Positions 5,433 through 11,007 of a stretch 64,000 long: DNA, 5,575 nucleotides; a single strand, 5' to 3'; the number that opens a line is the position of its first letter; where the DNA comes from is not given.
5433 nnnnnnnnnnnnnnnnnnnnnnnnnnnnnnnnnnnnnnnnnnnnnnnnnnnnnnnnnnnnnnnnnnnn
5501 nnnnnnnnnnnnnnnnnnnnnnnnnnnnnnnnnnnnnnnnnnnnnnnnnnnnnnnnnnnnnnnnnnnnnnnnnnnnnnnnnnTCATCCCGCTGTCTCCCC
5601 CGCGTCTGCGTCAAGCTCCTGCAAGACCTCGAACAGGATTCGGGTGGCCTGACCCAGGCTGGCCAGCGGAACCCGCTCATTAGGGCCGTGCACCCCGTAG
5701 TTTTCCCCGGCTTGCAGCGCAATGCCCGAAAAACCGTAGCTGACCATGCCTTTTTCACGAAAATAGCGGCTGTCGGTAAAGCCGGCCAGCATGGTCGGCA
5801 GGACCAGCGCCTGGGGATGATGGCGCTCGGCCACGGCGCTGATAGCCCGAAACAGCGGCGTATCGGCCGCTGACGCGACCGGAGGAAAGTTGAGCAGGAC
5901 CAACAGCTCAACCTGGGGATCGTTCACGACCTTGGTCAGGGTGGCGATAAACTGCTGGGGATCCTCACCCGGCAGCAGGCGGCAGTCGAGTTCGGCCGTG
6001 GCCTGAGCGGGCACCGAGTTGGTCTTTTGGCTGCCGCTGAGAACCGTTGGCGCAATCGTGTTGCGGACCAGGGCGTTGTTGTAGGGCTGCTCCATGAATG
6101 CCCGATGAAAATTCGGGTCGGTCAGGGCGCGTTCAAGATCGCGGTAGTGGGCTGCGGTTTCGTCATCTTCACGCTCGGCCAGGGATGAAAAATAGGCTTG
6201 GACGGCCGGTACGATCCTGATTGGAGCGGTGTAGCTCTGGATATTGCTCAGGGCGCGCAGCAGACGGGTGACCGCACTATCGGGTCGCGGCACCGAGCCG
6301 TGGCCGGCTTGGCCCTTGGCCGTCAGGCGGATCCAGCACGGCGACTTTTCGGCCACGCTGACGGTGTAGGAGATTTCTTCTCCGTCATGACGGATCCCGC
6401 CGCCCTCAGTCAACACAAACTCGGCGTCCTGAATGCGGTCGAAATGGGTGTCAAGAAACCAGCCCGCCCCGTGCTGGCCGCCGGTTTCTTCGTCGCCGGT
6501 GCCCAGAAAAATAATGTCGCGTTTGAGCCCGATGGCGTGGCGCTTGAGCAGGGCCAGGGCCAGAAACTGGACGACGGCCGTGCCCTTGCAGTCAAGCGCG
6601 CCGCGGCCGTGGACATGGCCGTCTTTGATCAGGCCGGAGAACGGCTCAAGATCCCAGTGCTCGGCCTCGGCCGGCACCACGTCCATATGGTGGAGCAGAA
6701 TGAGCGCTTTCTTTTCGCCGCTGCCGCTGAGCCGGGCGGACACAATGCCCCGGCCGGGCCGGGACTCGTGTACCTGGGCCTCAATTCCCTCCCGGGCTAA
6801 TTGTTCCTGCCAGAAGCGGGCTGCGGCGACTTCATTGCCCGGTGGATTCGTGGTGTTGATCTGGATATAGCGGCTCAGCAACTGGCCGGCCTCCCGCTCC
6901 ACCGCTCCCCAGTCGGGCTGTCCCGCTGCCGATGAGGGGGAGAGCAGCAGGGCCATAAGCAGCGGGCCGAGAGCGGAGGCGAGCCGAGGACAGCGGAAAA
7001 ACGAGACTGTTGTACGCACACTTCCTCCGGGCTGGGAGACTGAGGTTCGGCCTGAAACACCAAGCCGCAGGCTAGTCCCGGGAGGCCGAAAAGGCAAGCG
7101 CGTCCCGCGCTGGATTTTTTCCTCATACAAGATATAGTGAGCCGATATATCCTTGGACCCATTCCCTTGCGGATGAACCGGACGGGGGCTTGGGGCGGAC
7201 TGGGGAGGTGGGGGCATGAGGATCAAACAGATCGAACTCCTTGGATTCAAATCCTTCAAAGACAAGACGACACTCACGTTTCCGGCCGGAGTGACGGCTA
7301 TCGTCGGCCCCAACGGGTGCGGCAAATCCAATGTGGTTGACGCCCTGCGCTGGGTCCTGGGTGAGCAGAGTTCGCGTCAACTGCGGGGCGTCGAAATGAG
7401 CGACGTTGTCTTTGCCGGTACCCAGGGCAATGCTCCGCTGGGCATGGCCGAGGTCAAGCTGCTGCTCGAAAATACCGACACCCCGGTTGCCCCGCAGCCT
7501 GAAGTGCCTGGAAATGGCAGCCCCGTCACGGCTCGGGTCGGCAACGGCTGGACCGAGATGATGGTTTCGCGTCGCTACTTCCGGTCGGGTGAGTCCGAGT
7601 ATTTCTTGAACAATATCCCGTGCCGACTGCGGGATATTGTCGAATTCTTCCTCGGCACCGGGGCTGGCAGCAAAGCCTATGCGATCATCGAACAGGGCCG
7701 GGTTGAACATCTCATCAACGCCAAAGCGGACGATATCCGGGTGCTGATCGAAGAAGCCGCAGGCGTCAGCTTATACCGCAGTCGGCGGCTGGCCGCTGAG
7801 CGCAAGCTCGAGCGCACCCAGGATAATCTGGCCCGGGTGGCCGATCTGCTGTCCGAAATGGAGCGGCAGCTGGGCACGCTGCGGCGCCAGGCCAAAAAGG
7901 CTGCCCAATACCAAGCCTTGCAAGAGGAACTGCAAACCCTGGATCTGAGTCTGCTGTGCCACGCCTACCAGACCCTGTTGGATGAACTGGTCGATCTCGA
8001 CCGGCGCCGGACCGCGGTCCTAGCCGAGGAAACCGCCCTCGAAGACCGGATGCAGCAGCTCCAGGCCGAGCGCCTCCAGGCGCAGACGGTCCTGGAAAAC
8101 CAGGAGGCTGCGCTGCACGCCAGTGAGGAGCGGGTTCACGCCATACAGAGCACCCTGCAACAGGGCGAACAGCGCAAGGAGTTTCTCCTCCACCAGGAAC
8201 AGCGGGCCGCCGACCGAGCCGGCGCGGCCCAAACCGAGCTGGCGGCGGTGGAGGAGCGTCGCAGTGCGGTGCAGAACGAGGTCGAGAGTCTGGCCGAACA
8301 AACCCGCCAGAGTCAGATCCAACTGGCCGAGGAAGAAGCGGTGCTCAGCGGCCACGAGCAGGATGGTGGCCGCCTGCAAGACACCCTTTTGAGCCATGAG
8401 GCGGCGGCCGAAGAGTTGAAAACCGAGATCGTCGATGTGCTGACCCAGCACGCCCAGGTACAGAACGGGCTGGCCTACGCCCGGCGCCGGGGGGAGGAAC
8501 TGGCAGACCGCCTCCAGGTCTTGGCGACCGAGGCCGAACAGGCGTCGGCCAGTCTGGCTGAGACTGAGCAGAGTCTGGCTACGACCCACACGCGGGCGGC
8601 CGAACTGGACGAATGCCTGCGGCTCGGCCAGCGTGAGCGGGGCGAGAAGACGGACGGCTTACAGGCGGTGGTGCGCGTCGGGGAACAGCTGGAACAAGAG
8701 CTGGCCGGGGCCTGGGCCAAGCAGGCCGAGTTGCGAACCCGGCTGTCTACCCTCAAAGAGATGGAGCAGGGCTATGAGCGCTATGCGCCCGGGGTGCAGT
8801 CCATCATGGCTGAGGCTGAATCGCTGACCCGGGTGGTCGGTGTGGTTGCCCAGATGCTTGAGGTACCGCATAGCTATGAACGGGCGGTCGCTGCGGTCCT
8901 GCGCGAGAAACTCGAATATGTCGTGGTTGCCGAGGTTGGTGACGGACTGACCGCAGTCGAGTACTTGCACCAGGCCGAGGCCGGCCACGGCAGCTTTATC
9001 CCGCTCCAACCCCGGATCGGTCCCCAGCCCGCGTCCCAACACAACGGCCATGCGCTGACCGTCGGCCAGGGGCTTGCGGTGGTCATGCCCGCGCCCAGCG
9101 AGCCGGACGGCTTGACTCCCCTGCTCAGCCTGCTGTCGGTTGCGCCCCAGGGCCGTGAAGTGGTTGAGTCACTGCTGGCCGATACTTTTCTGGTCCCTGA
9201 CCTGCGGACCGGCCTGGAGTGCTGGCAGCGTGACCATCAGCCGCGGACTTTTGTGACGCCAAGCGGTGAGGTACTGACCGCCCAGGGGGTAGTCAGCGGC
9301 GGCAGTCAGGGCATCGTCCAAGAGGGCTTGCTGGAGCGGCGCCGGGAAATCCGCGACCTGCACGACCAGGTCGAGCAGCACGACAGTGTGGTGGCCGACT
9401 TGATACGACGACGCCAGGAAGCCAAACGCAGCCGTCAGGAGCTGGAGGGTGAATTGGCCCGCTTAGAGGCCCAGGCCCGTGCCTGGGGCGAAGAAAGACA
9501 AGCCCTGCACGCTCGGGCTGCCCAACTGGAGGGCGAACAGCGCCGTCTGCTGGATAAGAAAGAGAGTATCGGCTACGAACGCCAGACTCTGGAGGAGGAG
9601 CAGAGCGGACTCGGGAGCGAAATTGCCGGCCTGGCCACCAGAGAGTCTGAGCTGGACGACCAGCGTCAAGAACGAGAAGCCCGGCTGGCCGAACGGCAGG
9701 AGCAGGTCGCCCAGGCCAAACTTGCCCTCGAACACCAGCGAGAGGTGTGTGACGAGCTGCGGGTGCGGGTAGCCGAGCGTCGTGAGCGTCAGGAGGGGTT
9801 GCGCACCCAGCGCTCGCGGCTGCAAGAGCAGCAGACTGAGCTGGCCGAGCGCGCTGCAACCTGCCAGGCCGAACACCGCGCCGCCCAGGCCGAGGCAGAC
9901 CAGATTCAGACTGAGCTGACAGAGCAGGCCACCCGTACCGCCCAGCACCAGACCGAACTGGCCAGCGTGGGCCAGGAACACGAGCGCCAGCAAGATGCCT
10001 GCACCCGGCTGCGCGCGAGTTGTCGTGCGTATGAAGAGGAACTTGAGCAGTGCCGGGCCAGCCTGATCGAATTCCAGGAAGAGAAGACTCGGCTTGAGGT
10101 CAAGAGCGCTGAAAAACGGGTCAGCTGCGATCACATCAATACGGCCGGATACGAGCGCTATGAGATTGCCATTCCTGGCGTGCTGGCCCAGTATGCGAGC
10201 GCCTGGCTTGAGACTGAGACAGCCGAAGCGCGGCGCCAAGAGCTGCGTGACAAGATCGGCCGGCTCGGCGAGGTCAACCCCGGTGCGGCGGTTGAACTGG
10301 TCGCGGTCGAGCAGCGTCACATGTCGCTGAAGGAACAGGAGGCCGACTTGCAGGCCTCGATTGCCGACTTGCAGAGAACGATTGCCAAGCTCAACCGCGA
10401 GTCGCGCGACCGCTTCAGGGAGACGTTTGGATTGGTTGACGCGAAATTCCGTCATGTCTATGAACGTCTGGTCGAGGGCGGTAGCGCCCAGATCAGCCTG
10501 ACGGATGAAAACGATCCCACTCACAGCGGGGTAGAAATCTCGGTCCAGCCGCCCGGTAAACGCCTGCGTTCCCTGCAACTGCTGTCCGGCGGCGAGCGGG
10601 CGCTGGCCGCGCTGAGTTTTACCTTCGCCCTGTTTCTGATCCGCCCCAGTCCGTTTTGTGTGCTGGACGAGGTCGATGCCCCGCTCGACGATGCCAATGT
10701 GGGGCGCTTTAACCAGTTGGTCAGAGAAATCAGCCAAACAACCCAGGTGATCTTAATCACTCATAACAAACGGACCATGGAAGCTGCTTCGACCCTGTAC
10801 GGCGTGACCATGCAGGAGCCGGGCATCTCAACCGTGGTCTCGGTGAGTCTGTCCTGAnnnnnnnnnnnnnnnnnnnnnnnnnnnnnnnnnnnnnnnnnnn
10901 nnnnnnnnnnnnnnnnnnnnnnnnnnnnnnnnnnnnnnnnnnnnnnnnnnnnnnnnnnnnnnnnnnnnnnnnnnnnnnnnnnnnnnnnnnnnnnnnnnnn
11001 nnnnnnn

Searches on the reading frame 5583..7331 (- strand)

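Call 18: search_protein_families(library=pfam, proteins=[window:5583-7331:-], max_evalue=0.0001)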
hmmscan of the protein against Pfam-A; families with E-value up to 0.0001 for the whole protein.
window:5583-7331:- (582 aa): 3 families
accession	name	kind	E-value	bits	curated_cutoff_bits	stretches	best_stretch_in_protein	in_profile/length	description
PF01546.33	Peptidase_M20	-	5e-30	105.4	24.6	1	213-571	3-205/206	Peptidase family M20/M25/M40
PF07687.19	M20_dimer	-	4.1e-16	59.3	21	1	327-474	2-104/107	Peptidase dimerisation domain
PF04389.22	Peptidase_M28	-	5.7e-05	23.4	21.3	0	197-320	2-104/193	Peptidase family M28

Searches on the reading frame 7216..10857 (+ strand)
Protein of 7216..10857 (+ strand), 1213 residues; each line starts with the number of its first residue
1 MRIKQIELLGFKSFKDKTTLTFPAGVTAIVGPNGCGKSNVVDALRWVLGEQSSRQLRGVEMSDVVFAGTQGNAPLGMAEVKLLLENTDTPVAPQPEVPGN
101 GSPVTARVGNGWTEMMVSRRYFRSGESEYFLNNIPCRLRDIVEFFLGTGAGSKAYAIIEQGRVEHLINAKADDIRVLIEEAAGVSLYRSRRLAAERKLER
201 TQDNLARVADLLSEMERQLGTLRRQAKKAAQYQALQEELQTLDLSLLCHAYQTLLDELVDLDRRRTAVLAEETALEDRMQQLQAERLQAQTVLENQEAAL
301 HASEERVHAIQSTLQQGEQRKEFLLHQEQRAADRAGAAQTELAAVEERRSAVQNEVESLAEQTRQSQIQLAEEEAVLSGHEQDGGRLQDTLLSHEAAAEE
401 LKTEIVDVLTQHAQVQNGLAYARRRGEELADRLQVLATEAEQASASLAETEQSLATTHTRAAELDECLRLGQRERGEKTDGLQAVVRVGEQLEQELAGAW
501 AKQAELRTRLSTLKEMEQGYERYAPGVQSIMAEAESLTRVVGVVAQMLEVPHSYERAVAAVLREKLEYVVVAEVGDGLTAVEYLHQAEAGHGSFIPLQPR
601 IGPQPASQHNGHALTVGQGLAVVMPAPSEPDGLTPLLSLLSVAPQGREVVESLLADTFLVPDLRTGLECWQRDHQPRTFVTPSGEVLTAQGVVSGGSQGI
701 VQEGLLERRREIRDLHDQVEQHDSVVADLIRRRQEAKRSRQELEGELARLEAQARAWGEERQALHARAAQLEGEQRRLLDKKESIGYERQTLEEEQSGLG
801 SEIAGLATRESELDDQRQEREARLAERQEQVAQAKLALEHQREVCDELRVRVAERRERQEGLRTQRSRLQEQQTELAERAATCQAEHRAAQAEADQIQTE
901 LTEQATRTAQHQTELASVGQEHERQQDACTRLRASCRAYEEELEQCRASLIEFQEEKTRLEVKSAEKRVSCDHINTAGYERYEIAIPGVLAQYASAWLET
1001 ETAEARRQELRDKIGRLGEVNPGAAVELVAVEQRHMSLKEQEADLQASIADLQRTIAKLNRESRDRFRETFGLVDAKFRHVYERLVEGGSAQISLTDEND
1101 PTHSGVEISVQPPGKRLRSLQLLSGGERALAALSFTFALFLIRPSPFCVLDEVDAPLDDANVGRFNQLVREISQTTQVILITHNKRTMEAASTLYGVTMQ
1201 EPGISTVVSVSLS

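Call 18: search_protein_families(library=pfam, proteins=[window:7216-10857:+], max_evalue=0.0001)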
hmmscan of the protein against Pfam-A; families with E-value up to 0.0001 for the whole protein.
window:7216-10857:+ (1213 aa): 6 families
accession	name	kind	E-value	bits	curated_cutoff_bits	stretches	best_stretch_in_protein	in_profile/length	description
PF02463.25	SMC_N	-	1.3e-59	201.7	40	1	3-1205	2-219/220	RecF/RecN/SMC N terminal domain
PF06470.18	SMC_hinge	-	7.3e-20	71.9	22.5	1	539-668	3-114/116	SMC proteins Flexible Hinge Domain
PF13476.12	AAA_23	-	3.1e-11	44.7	27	1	6-242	2-196/201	AAA domain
PF13304.12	AAA_21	-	4.5e-11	43.8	27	1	26-54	1-32/304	AAA domain, putative AbiEii toxin, Type IV TA system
PF13175.12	AAA_15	-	1.7e-09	38.2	32.1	1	1-54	1-53/374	AAA ATPase domain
PF13555.12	AAA_29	-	2.5e-06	27.6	27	1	4-50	2-48/61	P-loop containing region of AAA domain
